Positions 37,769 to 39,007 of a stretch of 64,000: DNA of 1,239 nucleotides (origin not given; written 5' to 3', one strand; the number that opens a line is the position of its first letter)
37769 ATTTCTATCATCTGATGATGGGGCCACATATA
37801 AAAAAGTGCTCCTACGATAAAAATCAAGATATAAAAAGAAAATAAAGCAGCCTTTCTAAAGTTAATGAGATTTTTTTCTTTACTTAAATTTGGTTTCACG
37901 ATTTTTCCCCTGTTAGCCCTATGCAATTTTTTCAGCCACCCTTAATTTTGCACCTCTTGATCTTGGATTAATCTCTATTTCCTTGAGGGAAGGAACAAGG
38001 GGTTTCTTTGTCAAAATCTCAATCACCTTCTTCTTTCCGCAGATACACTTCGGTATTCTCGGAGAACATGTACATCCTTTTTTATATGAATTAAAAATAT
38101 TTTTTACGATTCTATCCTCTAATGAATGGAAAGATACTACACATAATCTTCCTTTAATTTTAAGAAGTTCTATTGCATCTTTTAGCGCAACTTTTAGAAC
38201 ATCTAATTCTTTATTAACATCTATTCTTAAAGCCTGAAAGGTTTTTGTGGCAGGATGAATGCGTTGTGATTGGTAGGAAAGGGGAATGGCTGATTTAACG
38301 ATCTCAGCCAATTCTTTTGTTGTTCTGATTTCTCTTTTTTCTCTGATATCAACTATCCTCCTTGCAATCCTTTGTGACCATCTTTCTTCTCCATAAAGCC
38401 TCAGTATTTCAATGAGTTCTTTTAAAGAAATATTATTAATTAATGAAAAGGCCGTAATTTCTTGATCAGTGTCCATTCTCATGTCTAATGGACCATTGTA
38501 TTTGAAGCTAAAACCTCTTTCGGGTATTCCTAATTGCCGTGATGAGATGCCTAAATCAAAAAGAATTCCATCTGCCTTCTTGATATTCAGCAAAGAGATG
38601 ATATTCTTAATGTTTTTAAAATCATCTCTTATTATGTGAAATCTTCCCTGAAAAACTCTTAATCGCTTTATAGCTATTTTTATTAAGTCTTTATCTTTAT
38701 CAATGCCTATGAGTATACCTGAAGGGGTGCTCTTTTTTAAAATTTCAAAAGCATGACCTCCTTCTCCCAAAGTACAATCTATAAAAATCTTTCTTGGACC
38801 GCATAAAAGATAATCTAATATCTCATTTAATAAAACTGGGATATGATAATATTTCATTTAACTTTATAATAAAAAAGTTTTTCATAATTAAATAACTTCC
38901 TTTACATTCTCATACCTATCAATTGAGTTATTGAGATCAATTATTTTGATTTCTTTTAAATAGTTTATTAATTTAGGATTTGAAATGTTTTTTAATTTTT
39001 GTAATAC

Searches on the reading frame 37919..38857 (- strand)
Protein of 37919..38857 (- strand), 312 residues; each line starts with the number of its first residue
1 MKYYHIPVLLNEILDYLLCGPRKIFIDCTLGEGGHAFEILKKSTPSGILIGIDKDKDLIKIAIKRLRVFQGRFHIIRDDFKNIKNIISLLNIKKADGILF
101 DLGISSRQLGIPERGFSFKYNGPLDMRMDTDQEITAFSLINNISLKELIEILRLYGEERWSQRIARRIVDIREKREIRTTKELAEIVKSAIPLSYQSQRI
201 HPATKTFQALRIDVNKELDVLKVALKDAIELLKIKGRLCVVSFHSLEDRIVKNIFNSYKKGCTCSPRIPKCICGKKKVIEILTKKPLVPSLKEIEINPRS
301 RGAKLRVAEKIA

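Call 4: search_protein_families(library=pfam, proteins=[window:37919-38857:-], max_evalue=1)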
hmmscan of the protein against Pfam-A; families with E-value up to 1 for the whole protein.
window:37919-38857:- (312 aa): 3 families
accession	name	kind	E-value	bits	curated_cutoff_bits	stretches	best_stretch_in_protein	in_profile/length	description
PF01795.25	Methyltransf_5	-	2.3e-116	389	27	1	3-311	2-309/309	MraW methylase family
PF13847.12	Methyltransf_31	-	7.6e-05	22.9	27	1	25-84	7-67/145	Methyltransferase domain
PF01209.24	Ubie_methyltran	-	0.0029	17.4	20.1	0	24-67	50-93/233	ubiE/COQ5 methyltransferase family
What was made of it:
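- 37919..38857 (-): rsmH (mraW). It starts 30 nt after the ORF2 stop codon. Pfam Methyltransf_5 389 bits (call 4).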

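Call 24: find_related_loci(query=window:37919-38857:-, collection=genome_contigs, flank=4000)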
Query window:37919-38857:- (312 aa) in genome_contigs; peptide patterns used: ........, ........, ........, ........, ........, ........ (x = any residue, [..] = any of these).
600 stretches matched a pattern (row limit reached: there are more); 582 encode a relative of the query (tblastn E <= 1e-3); the best 80 are kept; 80 distinct loci.
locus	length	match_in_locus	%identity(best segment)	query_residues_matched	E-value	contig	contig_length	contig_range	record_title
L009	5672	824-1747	59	5-311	1e-120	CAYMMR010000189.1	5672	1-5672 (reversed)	MAG TPA_asm: uncultured Nitrospinota bacterium isolate binchicken_co21_483 genome assembly, contig: NODE_17624_length_56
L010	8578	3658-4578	56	5-311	1e-114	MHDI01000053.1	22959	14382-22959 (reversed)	MAG: Nitrospinae bacterium RIFCSPHIGHO2_02_FULL_39_82 rifcsphigho2_02_scaffold_3354, whole genome shotgun sequence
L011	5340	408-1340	50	1-311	3e-101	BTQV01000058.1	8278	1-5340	MAG: Thermodesulfobacteriota bacterium BMS9Abin23 DNA, NODE_3198_length_8278, whole genome shotgun sequence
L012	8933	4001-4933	50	1-311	8e-100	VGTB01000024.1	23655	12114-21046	MAG: Deltaproteobacteria bacterium isolate M_DeepCast_400m_m1_009 M_DeepCast_400m_m1_009_Ga0194112_10003026, whole genom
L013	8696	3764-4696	49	1-311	8e-99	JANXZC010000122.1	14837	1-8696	MAG: Syntrophus sp. (in: bacteria) isolate GL140_4_metabat_222 GL140_4_k141_2137896, whole genome shotgun sequence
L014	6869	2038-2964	50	3-312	8e-98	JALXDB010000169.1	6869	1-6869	MAG: Spirochaetes bacterium isolate T2_metabat2_scaf2bin.224 T2_NODE_18938_length_6869_cov_2.239691, whole genome shotgu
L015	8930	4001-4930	47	1-311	2e-97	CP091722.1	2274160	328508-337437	MAG: Oscillospiraceae bacterium isolate nC33_bin.3.fa chromosome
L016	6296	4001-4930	49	1-310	3e-97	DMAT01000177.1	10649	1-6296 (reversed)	MAG TPA_asm: Syntrophus sp. (in: bacteria) isolate UBA8958 contig_14484, whole genome shotgun sequence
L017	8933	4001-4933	49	1-311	5e-97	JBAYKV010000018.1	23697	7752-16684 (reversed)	MAG: Syntrophales bacterium isolate SO_2016_GW1_88 scaffold03739_OW334_2016, whole genome shotgun sequence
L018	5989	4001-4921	48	3-311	1e-95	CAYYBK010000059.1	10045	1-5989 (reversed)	MAG TPA_asm: uncultured Syntrophales bacterium isolate binchicken_co117_448 genome assembly, contig: NODE_11996_length_1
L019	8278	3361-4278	49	5-311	5e-95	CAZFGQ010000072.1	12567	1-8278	MAG TPA_asm: uncultured Spirochaetota bacterium isolate binchicken_co19_489 genome assembly, contig: NODE_8431_length_12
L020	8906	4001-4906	50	5-311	1e-94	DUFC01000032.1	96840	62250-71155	MAG TPA_asm: Dehalococcoidia bacterium isolate W498 Contig32, whole genome shotgun sequence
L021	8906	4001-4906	50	5-311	4e-94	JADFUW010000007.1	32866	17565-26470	MAG: Chloroflexota bacterium isolate C2.bin.4 k83_505251, whole genome shotgun sequence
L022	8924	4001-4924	49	3-311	5e-94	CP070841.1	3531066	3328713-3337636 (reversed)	MAG: Spirochaetota bacterium isolate bin100 chromosome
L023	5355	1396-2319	50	4-311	7e-94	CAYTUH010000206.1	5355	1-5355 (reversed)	MAG TPA_asm: uncultured Syntrophaceae bacterium isolate binchicken_co42_424 genome assembly, contig: NODE_30202_length_5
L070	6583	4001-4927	45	1-311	5e-85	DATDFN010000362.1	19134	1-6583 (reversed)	MAG TPA_asm: Candidatus Binatia bacterium isolate SMAG_U227 k141_279008, whole genome shotgun sequence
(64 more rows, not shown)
